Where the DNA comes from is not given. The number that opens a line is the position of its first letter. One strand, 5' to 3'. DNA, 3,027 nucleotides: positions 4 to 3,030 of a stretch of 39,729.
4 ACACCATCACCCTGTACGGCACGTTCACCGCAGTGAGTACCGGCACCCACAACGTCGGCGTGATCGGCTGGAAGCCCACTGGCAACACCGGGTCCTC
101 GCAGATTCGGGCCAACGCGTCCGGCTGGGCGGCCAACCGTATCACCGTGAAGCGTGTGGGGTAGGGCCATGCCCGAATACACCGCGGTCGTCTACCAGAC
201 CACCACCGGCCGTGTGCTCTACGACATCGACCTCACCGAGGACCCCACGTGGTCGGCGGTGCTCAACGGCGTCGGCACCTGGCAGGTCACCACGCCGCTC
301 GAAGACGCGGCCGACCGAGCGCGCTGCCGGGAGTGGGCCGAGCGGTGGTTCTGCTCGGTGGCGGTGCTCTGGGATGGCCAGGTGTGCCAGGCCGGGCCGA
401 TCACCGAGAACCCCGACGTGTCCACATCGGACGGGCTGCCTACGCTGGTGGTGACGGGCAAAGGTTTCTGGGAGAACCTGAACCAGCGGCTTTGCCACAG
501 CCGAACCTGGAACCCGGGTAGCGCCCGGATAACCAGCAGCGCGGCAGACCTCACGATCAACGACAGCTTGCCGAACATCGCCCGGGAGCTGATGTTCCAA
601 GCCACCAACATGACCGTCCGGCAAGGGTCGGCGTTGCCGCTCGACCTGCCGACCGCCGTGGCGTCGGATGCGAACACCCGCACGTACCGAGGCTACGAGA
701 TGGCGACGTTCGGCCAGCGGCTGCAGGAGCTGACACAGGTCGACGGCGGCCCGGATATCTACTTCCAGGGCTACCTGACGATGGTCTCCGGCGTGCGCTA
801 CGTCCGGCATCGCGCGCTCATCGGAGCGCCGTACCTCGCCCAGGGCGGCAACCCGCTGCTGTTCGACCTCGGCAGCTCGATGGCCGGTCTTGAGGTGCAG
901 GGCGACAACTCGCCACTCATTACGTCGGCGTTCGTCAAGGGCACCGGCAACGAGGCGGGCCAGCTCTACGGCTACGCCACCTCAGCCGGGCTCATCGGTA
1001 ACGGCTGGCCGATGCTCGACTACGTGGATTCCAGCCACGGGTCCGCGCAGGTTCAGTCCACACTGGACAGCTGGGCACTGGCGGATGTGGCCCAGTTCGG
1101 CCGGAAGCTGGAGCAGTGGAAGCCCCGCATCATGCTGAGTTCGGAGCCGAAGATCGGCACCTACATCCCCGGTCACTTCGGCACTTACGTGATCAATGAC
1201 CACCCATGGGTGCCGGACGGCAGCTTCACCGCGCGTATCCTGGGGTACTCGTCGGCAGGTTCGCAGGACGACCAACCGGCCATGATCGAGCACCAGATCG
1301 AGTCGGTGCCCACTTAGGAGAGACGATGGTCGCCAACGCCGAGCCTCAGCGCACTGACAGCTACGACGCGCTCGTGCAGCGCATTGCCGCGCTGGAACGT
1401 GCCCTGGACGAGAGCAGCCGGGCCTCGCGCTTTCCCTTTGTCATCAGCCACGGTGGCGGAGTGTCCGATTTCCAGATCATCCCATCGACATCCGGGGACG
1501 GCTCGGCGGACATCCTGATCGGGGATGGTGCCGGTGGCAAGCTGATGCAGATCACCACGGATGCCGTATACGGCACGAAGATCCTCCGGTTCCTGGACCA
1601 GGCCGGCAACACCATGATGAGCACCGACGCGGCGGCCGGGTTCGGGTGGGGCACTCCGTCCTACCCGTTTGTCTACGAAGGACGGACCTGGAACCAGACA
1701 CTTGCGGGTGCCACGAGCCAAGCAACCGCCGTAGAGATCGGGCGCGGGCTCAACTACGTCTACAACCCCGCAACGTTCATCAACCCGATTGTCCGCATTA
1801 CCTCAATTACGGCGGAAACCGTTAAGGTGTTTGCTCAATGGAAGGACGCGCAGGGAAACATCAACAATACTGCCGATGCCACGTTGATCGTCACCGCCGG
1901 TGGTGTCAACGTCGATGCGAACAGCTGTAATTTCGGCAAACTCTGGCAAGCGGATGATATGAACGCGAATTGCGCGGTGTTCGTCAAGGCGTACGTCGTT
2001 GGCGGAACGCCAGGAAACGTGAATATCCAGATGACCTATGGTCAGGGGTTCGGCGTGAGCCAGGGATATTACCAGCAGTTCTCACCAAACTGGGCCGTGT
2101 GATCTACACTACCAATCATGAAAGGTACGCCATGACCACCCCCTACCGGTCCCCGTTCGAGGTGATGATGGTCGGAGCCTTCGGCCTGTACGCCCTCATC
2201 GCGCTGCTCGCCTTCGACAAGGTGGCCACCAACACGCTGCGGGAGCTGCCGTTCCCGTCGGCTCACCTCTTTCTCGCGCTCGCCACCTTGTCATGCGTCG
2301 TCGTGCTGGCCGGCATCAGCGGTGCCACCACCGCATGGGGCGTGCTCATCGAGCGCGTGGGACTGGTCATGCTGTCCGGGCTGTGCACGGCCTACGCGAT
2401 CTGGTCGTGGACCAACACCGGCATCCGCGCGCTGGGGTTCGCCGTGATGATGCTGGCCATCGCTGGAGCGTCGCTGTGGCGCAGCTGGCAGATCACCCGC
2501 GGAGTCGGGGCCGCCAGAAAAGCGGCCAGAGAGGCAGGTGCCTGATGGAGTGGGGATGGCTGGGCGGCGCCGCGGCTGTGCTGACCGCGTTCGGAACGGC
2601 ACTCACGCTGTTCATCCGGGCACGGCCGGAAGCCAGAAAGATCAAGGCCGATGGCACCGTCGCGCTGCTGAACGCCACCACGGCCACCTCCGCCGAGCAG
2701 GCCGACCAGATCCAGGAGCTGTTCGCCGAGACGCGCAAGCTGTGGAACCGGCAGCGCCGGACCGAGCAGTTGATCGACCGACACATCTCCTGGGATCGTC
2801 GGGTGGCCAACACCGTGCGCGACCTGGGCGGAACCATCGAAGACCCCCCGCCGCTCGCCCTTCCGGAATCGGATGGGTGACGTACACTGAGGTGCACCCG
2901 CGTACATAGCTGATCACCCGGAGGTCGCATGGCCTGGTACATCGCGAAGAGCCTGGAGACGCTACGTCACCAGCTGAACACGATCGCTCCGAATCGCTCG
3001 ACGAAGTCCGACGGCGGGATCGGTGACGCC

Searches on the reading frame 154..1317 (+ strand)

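Call 32: search_protein_families(library=pfam, proteins=[window:154-1317:+], max_evalue=0.001)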
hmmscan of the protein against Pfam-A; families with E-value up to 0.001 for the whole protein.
window:154-1317:+ (387 aa): 1 family
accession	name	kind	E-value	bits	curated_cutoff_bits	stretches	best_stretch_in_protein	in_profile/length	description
PF14594.13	Sipho_Gp37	-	0.00024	20.6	26.2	1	24-125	14-109/370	Siphovirus ReqiPepy6 Gp37-like protein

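Call 84: search_protein_families(library=phrogs, proteins=[window:154-1317:+], max_evalue=0.001)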
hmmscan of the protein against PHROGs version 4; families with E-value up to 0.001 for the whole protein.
window:154-1317:+ (387 aa): 1 family
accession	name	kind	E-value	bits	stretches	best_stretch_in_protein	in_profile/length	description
phrog_1885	-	tail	9e-37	127.5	1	4-366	10-363/1033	minor tail protein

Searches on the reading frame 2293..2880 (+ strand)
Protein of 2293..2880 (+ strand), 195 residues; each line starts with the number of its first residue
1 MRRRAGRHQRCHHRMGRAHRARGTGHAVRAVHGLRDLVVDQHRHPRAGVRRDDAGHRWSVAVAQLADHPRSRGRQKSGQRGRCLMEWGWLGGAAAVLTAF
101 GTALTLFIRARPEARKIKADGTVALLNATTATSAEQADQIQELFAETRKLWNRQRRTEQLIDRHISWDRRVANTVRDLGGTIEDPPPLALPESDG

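Call 84: search_protein_families(library=phrogs, proteins=[window:2293-2880:+], max_evalue=0.001)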
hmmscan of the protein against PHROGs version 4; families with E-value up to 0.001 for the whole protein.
window:2293-2880:+ (195 aa): 1 family
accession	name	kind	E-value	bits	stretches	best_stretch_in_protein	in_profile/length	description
phrog_9090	-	moron, auxiliary metabolic gene and host takeover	7.6e-07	30.1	1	114-190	39-120/130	membrane protein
